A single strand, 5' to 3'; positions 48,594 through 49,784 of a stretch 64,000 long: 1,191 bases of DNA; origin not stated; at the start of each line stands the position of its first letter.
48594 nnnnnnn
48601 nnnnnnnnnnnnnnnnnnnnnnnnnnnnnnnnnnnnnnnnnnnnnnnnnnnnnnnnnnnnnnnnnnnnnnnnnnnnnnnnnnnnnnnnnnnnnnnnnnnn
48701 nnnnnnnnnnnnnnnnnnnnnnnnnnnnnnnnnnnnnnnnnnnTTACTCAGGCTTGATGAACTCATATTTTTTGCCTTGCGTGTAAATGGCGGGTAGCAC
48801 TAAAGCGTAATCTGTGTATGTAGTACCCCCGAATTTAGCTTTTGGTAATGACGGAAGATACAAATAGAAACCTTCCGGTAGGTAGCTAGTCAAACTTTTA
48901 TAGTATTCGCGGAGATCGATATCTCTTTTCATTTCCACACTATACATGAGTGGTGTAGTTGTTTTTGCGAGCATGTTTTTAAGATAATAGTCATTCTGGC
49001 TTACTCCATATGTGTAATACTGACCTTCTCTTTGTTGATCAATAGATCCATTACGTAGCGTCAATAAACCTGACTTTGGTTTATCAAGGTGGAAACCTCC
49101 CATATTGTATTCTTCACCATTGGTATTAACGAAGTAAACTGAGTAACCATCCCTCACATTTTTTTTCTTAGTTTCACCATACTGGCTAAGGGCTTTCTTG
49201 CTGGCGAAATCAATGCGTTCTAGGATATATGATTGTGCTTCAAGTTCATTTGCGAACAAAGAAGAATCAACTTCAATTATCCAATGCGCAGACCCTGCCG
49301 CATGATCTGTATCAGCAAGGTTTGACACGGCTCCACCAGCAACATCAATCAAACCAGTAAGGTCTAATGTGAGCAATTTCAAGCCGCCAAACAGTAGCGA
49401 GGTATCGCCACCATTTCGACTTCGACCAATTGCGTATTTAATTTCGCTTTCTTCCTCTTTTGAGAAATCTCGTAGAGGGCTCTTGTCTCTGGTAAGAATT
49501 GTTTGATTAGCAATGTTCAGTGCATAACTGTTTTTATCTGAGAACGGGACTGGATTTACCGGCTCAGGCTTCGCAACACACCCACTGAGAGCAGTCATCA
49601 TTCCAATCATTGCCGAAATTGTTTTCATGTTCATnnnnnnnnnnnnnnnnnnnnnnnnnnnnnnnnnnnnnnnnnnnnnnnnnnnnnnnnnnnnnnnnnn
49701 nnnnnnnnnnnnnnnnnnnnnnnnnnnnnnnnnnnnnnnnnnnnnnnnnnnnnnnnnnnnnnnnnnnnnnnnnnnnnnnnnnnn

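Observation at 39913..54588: Minus-strand gene block: membrane-anchored TraN-like giant protein, four secreted or lipoproteins, YqaJ exonuclease, CobS-like ATPase and DUF3150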

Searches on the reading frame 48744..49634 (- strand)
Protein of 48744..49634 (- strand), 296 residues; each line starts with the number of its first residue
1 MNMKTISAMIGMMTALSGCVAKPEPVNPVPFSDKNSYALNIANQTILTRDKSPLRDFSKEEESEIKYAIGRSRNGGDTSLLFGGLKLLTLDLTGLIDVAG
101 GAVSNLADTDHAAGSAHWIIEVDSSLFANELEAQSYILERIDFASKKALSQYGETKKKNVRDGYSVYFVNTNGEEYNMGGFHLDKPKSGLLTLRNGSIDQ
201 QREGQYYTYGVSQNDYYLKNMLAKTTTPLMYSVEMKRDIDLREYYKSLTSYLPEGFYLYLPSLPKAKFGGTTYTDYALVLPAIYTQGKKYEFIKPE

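Call 7: search_protein_families(library=pfam, proteins=[window:48744-49634:-], max_evalue=0.01)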
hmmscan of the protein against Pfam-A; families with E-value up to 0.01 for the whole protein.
window:48744-49634:- (296 aa): 0 families

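Call 8: search_protein_families(library=ncbifam, proteins=[window:48744-49634:-], max_evalue=0.01)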
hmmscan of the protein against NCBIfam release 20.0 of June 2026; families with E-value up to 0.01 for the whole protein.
window:48744-49634:- (296 aa): 0 families

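Call 13: search_dna_similar(query=window:48744-49634:-, collection=plasmids, mode=protein, max_rows=40, max_evalue=0.001)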
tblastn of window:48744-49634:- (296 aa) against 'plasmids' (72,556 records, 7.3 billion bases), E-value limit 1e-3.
Records with a match: 6; places in all: 6; records where one place covers at least 80% of the query: 6.
Best place of each record, by identity: <60% 6.
By first word of the organism name: Vibrio 6.
By predicted mobility (MOB-suite, as given by PLSDB): non-mobilizable 5; mobilizable 1.
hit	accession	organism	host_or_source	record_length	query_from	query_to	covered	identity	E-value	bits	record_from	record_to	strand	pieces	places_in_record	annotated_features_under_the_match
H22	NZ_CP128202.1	Vibrio furnissii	Homo sapiens,stool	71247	3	296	99%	53.1%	3e-83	280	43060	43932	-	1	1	hypothetical protein (x2)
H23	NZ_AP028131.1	Vibrio fluvialis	Homo sapiens,Stool sample from a ...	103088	3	296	99%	40.8%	1e-39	154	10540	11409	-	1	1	hypothetical protein (x2)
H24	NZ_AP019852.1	Vibrio alfacsensis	-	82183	1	295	100%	36.2%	2e-39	154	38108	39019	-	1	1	hypothetical protein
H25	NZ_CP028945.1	Vibrio sp. dhg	single cell,ocean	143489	1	295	100%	34.0%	2e-36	145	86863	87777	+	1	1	hypothetical protein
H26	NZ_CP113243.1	Vibrio sp. gvc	loach,Aquaculture ponds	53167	3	295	99%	29.0%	2e-26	116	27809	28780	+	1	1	hypothetical protein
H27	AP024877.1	Vibrio halioticoli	-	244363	16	296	95%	27.7%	2e-13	78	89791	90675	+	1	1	record has no annotation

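Call 15: get_annotated_region(hit=H24, flank=12000)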
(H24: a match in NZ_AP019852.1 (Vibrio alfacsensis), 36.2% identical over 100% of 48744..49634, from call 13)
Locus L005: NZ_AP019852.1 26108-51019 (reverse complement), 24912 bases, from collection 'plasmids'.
description: Vibrio alfacsensis strain 04Ya249 plasmid pVA249, complete sequence
organism: Vibrio alfacsensis (NCBI taxid 1074311)
taxonomy: Bacteria; Pseudomonadota; Gammaproteobacteria; Vibrionales; Vibrionaceae; Vibrio; Vibrio alfacsensis
host: -; source: -; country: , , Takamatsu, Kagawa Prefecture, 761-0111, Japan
typing (MOB-suite, as given by PLSDB): non-mobilizable
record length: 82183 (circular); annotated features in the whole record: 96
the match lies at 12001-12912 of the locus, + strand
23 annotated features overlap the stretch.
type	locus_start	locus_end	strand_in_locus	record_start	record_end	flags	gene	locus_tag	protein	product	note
CDS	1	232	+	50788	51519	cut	-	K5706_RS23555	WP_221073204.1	hypothetical protein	-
CDS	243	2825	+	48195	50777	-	traC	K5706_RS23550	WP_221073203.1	type IV secretion system protein TraC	-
CDS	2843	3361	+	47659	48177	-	-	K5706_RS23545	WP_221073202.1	S26 family signal peptidase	GO:0006465 - signal peptide processing [Evidence IEA]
CDS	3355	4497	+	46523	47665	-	-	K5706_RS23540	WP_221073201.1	TrbC family F-type conjugative pilus assembly protein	-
CDS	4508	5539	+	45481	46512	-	-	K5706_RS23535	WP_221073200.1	TraU family protein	-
CDS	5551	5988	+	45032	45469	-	-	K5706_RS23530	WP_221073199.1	lytic transglycosylase domain-containing protein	-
CDS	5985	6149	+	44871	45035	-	-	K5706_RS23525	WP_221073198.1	hypothetical protein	-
CDS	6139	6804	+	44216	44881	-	-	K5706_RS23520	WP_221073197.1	hypothetical protein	-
CDS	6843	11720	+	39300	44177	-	traN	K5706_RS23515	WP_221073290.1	conjugal transfer protein TraN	-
CDS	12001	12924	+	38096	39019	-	-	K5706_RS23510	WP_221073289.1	hypothetical protein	-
CDS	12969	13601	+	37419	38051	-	-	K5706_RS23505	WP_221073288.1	DUF2726 domain-containing protein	-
CDS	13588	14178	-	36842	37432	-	-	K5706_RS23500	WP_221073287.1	hypothetical protein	-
CDS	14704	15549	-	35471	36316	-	-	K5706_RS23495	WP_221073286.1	ATP-binding protein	-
CDS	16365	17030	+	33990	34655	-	-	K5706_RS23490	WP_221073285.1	nuclease-related domain-containing protein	-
CDS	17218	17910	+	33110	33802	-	-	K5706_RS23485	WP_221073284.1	N-6 DNA methylase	GO:0006306 - DNA methylation [Evidence IEA]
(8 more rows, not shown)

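Call 33: find_homologous_proteins(query=window:48744-49634:-, max_evalue=0.001)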
Query window:48744-49634:- (296 aa): 33 proteins with E <= 0.001 among 1225 candidates.
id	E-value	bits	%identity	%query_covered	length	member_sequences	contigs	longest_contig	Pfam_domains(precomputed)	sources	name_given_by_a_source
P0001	4.9e-192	655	100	99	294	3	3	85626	-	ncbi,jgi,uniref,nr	ncbi:hypothetical protein [Vibrio furnissii]|jgi:hypothetical protein|uniref:hypothetical protein n=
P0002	4.8e-120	419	62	100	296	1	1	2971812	-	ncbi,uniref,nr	ncbi:hypothetical protein [Vibrio sinaloensis]|uniref:hypothetical protein n=1 Tax=Photobacterium sp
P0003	2.8e-119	416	64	100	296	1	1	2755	-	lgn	-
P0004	3.6e-119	416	64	100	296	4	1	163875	-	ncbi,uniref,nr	ncbi:hypothetical protein [Vibrio aestuarianus]|uniref:hypothetical protein n=1 Tax=Vibrio aestuaria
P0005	2.3e-100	354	56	100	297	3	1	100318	-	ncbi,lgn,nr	ncbi:hypothetical protein QUN99_003367 [Vibrio parahaemolyticus]|nr:hypothetical protein [Vibrio par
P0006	5.3e-95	337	53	99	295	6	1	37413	-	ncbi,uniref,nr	ncbi:hypothetical protein CR151_16575 [Vibrio cholerae]|uniref:hypothetical protein n=1 Tax=Vibrio c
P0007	9.0e-70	254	46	99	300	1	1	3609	-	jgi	jgi:hypothetical protein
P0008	5.1e-67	245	45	99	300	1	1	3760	-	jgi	jgi:hypothetical protein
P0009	1.6e-66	243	46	95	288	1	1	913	-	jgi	jgi:hypothetical protein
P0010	2.4e-66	243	44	95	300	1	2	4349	-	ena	-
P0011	4.9e-60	222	40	100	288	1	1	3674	-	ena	-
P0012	3.0e-56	209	41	100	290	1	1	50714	-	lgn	-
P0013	3.8e-51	193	38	98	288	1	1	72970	-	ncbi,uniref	ncbi:hypothetical protein [Vibrio mediterranei]|uniref:hypothetical protein n=1 Tax=Vibrio mediterra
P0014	5.1e-50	189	36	99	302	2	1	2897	-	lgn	-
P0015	8.2e-49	185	42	82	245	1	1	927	-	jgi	jgi:hypothetical protein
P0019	1.1e-41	162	38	100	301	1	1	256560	-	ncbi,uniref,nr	ncbi:hypothetical protein HC723_02730 [Vibrio sp. S11_S32]|uniref:hypothetical protein n=1 Tax=Vibri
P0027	3.2e-31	127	31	100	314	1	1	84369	-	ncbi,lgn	-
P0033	4.1e-22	97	30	91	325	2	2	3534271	-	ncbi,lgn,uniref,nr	ncbi:hypothetical protein BOO91_12630 [Vibrio navarrensis]|uniref:Lipoprotein n=1 Tax=Vibrio navarre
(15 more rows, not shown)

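Call 36: find_encoding_contigs(protein=P0004, flank=8000, max_places=2)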
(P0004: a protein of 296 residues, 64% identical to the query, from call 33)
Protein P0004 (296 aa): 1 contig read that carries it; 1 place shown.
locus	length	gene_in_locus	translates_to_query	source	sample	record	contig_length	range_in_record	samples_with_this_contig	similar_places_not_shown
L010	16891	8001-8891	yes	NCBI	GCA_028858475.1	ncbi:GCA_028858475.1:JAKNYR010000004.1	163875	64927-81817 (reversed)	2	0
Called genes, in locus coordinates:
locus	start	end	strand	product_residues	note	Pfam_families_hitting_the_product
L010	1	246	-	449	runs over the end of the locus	-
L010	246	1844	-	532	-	-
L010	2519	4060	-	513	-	PF07514:TraI_2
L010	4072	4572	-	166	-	PF19456:MobI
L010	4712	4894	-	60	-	PF05930:Phage_AlpA, PF12728:HTH_17, PF00376:MerR (faint)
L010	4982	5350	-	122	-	-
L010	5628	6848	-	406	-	PF13356:Arm-DNA-bind_3, PF22022:Phage_int_M, PF00589:Phage_integrase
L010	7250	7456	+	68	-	-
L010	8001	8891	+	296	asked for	-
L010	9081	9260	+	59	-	-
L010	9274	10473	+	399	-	-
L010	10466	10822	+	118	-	-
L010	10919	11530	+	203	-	-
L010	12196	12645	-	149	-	PF06610:AlaE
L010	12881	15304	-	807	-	PF02743:dCache_1 (weak), PF22673:MCP-like_PDC_1, PF00512:HisKA, PF02518:HATPase_c, PF00072:Response_reg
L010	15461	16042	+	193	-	PF03695:UPF0149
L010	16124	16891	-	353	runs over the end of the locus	PF02445:NadA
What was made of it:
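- The V. aestuarianus element has the secreted genes without traN or exo (call 36).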

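Call 43: find_encoding_contigs(protein=P0013, flank=9000, max_places=1)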
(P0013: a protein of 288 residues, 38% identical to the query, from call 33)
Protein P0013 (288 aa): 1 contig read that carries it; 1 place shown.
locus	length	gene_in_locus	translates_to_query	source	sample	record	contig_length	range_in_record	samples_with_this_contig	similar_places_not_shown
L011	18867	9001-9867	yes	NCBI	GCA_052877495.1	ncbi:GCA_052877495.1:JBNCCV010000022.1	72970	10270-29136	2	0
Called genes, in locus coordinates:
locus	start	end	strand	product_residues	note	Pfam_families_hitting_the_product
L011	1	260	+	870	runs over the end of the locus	PF11130:TraC_F_IV, PF19044:P-loop_TraG, PF12846:AAA_10, PF19044:P-loop_TraG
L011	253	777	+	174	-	PF10502:Peptidase_S26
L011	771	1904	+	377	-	PF09673:TrbC_Ftype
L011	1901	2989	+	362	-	PF06834:TraU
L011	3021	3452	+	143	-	PF01464:SLT, PF18896:SLT_3 (weak)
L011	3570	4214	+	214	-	-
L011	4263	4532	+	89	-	-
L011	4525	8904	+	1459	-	PF06986:F_T4SS_TraN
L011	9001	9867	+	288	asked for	-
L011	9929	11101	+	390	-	-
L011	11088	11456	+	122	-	-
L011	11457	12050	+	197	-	-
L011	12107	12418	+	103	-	-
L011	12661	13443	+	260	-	PF10881:DUF2726, PF18741:MTES_1575 (weak)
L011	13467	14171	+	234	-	-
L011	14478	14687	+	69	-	PF05406:WGR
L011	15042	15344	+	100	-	-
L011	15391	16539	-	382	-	-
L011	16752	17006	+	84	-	-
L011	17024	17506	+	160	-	PF13708:DUF4942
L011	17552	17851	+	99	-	-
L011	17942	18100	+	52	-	-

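Call 44: find_encoding_contigs(protein=P0027, flank=9000, max_places=1)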
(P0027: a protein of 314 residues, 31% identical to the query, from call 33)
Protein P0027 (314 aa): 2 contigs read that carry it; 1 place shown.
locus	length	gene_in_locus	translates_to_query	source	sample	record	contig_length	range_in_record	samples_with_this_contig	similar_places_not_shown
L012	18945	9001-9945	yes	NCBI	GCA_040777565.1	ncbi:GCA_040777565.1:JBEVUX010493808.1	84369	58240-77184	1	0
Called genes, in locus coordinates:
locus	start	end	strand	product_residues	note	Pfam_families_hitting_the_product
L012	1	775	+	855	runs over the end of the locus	PF11130:TraC_F_IV, PF12846:AAA_10, PF19044:P-loop_TraG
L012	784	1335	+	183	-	PF10502:Peptidase_S26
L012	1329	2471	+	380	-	PF09673:TrbC_Ftype (faint)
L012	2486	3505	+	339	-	PF06834:TraU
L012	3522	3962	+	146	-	PF01464:SLT, PF18896:SLT_3 (weak)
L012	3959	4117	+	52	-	-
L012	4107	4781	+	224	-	-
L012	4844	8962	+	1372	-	PF06986:F_T4SS_TraN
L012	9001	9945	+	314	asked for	-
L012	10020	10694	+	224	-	PF10881:DUF2726, PF18741:MTES_1575 (weak)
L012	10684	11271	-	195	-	-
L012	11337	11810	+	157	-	-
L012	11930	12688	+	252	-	-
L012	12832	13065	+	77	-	PF04014:MazE_antitoxin (faint)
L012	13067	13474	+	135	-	PF01850:PIN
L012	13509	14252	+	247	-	-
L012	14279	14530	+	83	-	-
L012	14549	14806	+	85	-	-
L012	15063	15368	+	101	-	-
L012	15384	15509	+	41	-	-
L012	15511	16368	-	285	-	-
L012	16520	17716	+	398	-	-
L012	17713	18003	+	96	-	-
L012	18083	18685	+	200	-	-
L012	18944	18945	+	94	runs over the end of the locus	-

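Call 45: find_encoding_contigs(protein=P0033, flank=9000, max_places=1)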
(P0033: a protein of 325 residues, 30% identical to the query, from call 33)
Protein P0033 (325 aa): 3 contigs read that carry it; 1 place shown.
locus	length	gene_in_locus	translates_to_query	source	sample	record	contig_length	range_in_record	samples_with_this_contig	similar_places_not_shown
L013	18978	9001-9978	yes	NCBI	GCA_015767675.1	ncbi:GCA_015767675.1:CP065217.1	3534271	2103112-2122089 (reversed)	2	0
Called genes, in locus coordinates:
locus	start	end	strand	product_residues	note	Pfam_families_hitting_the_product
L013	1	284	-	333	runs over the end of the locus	PF00491:Arginase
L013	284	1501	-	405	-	PF01979:Amidohydro_1, PF07969:Amidohydro_3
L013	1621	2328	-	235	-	PF00392:GntR, PF07702:UTRA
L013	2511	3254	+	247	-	PF07070:Spo0M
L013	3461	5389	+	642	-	PF02824:TGS, PF07973:tRNA_SAD, PF00587:tRNA-synt_2b, PF03129:HGTP_anticodon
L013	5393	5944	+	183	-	PF05198:IF3_N, PF00707:IF3_C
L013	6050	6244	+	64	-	PF01632:Ribosomal_L35p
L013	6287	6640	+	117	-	PF00453:Ribosomal_L20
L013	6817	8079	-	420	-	PF12167:Arm-DNA-bind_2, PF13102:Phage_int_SAM_5 (faint), PF00589:Phage_integrase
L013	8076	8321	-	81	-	PF06806:DUF1233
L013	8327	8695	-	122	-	-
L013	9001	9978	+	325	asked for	-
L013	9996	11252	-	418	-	PF00817:IMS, PF11799:IMS_C, PF13438:DUF4113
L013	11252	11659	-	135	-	PF00717:Peptidase_S24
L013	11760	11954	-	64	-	-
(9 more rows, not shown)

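Call 67: predict_structure(alignment_id=A1)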
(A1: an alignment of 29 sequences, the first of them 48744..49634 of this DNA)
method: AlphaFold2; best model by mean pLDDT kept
length: 296 residues; sequences in the alignment: 29
mean_pLDDT: 82.5   pTM: 0.81
mean pLDDT of the five models: 82.5, 82.0, 80.9, 79.0, 63.5
residues with pLDDT >= 90: 165; 70-90: 70; 50-70: 18; < 50: 43
segments of 3 or more residues with pLDDT < 50: 1-5, 7-9, 11-20, 76-100
pLDDT, mean of each block of 10 residues (from residue 1): 47 46 71 94 90 89 85 55 38 34 60 91 98 98 98 95 94 93 94 91 93 82 94 89 98 98 86 88 98 92
secondary structure, 60 per line:
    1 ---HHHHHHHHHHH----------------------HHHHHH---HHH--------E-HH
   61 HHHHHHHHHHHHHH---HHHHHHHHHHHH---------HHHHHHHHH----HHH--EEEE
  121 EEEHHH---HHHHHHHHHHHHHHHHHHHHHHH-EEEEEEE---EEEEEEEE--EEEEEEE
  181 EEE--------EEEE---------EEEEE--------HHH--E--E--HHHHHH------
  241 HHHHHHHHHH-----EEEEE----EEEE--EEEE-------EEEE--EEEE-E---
elements in order: H4-14 H37-42 H59-74 H78-89 H99-107 E117-123 H130-152 E154-160 E164-171 E174-183 E192-195 E205-209 H229-234 H241-250 E256-260 E265-268 E271-274 E282-285 E288-291

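Call 78: search_protein_families(library=padloc, proteins=[window:48744-49634:-], max_evalue=0.001)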
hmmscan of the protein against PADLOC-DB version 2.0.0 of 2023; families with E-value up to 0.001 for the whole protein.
window:48744-49634:- (296 aa): 0 families

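Call 79: search_protein_families(library=phrogs, proteins=[window:48744-49634:-], max_evalue=0.001)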
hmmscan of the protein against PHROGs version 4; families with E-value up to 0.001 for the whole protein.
window:48744-49634:- (296 aa): 0 families

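Call 80: search_protein_representatives(alignment_id=A1)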
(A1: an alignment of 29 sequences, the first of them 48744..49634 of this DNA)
Query: 29 sequences, 296 profile positions. Proteins with E-value up to 0.001 (for the whole library): 102; up to 1e-10: 68; up to 1e-30: 59. The best 102 are listed.
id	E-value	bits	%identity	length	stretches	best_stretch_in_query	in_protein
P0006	5.7e-108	377.4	-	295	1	6-296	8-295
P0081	1.2e-104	366.5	-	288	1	1-296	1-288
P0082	8.8e-102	357.1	-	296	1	5-296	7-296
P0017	9.1e-101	353.8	-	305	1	2-295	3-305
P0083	2.5e-99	349.0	-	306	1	1-295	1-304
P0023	3.1e-97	342.2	-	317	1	4-296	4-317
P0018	2.0e-94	332.9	-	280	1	1-296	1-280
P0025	6.1e-93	328.1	-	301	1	2-295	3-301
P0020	9.4e-93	327.4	-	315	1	3-295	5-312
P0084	3.0e-92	325.8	-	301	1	1-295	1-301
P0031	5.2e-91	321.7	-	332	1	10-295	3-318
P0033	2.5e-89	316.2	-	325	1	5-295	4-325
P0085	7.4e-88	311.4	-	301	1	4-296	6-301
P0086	2.1e-84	300.0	-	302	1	3-293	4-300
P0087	3.2e-84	299.4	-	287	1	1-296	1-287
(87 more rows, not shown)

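Call 86: search_protein_families(library=pfam, proteins=[L010:10919-11530:+], max_evalue=0.01)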
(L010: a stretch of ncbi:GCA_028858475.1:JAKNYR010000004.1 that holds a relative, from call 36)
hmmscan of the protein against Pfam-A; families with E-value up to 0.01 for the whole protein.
L010:10919-11530:+ (203 aa): 2 families
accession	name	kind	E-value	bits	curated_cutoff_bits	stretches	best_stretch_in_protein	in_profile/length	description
PF02169.21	LPP20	-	0.003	18.4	25.9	1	56-143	1-81/97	LPP20 lipoprotein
PF19891.5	DUF6364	-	0.0034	18.3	27.3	0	79-137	3-56/70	Family of unknown function (DUF6364)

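Call 88: find_encoding_contigs(protein=P0019, flank=9000, max_places=1)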
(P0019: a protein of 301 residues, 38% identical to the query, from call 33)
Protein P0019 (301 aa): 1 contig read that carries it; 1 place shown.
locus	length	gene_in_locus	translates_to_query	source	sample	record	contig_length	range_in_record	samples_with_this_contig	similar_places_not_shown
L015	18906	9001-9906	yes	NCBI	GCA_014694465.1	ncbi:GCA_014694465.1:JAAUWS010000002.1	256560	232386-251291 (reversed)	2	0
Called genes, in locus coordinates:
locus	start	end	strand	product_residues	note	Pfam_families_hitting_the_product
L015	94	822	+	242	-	PF13512:TPR_18, PF13525:YfiO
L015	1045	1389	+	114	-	PF02482:Ribosomal_S30AE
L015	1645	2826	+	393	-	PF01817:CM_2, PF00800:PDT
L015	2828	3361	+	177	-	PF01931:NTPase_I-T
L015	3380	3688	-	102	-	PF01371:Trp_repressor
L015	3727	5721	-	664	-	PF14718:SLT_L, PF01464:SLT, PF27553:SLT_superhelical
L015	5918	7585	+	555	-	PF00005:ABC_tran, PF02463:SMC_N (faint), PF13238:AAA_18 (faint), PF13304:AAA_21 (faint), PF12848:ABC_tran_Xtn, PF00005:ABC_tran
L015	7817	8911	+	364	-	PF01551:Peptidase_M23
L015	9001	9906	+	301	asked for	-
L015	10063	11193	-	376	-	PF01817:CM_2, PF02153:PDH_N, PF20463:PDH_C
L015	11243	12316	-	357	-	PF00793:DAHP_synth_1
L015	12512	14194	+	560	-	PF07694:5TM-5TMR_LYT, PF13185:GAF_2 (weak), PF13492:GAF_3 (weak), PF06580:His_kinase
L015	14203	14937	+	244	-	PF00072:Response_reg, PF04397:LytTR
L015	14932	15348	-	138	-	PF06146:PsiE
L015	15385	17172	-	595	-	PF00999:Na_H_Exchanger, PF02254:TrkA_N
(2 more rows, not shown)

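Call 90: find_encoding_contigs(protein=P0012, flank=9000, max_places=1)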
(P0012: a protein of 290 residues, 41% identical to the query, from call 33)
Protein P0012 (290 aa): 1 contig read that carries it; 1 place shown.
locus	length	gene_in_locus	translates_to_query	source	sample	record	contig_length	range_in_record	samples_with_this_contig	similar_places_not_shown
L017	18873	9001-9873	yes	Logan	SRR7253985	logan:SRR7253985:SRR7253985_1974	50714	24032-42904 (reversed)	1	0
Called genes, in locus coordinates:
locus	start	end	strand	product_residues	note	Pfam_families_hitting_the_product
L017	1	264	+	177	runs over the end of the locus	PF10502:Peptidase_S26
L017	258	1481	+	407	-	PF09673:TrbC_Ftype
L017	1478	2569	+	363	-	PF06834:TraU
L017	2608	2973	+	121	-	-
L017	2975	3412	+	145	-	PF01464:SLT, PF18896:SLT_3 (weak)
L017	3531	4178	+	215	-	-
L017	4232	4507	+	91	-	-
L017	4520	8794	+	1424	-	PF06986:F_T4SS_TraN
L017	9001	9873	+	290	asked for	-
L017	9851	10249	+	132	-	-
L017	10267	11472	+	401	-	-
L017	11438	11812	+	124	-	-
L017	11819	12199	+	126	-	-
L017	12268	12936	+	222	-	-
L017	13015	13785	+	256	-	PF10881:DUF2726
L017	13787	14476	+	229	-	-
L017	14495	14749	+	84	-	-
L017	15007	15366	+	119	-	-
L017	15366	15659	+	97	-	PF26109:WHD_BrxR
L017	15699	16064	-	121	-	-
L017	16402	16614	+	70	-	PF05406:WGR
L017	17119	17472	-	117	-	-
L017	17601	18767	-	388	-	-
